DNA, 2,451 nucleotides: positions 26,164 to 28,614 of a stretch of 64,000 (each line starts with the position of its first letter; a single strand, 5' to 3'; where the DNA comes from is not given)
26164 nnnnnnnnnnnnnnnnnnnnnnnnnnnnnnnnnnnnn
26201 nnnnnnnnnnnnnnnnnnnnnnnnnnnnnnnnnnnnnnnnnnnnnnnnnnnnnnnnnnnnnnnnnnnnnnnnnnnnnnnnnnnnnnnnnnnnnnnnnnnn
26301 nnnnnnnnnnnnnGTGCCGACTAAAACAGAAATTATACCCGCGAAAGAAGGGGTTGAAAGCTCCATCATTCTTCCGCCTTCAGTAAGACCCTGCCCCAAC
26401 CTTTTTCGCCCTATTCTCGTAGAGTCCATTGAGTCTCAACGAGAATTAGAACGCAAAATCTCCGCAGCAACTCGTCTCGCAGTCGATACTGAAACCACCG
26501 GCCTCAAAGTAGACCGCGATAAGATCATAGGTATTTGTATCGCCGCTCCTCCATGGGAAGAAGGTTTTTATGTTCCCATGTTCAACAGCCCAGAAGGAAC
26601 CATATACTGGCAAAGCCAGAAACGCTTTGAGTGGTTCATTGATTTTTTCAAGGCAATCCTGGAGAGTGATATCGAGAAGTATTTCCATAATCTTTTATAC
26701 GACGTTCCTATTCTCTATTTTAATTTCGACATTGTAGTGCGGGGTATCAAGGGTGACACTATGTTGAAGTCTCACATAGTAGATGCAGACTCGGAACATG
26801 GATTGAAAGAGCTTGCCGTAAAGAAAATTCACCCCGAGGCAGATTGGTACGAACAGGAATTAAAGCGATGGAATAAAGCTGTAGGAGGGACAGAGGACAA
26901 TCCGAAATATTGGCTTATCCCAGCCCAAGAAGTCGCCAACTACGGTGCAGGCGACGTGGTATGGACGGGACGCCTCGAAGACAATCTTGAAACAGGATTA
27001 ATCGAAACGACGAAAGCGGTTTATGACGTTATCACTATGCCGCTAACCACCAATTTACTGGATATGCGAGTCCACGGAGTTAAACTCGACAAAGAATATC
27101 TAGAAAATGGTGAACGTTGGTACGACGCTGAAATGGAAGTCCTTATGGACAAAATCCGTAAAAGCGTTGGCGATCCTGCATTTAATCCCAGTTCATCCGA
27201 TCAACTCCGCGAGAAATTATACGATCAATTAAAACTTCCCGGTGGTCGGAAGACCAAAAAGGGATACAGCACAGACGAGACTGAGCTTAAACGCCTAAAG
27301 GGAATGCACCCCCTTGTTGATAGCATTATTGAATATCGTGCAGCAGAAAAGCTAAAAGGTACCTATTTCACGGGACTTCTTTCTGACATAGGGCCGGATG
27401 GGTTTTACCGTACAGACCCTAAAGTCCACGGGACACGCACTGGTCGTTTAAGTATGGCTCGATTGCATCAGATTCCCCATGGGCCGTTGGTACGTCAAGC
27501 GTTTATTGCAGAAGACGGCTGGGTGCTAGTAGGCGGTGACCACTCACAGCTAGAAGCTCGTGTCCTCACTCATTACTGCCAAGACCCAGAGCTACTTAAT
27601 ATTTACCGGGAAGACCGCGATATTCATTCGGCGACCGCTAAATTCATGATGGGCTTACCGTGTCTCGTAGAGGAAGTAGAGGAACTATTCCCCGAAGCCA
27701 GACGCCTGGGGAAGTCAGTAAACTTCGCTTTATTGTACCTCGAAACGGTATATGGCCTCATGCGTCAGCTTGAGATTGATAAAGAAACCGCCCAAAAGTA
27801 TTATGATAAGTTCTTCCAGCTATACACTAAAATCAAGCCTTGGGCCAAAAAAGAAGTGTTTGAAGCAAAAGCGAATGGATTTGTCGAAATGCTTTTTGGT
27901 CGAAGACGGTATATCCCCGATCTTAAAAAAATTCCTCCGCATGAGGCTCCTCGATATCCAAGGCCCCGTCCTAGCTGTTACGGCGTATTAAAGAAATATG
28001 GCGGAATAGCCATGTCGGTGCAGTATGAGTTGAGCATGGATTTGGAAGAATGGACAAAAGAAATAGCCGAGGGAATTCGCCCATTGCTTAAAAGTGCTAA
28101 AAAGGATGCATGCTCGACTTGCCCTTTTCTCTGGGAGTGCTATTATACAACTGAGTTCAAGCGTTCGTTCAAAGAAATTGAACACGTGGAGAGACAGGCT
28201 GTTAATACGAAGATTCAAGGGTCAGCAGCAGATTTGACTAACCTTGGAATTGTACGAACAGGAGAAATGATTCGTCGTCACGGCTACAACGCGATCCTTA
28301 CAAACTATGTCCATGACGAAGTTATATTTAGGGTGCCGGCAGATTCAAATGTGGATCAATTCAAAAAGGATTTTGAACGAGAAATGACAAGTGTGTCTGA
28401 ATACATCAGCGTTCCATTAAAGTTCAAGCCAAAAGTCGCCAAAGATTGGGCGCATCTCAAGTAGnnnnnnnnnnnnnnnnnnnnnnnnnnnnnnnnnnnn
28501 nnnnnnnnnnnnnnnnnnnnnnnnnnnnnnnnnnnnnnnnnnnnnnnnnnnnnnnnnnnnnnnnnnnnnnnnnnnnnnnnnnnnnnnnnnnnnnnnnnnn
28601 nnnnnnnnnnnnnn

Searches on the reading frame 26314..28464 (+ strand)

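Call 11: search_protein_families(library=pfam, proteins=[window:26314-28464:+], max_evalue=0.001)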
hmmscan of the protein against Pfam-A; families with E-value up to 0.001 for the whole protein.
window:26314-28464:+ (716 aa): 2 families
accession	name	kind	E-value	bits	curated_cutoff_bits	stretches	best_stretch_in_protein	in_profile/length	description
PF00476.26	DNA_pol_A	-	2.2e-89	300.5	34.3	2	261-539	2-283/381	DNA polymerase family A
PF01612.26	DNA_pol_A_exo1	-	7.1e-16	58.9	23.6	1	36-227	4-170/173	3'-5' exonuclease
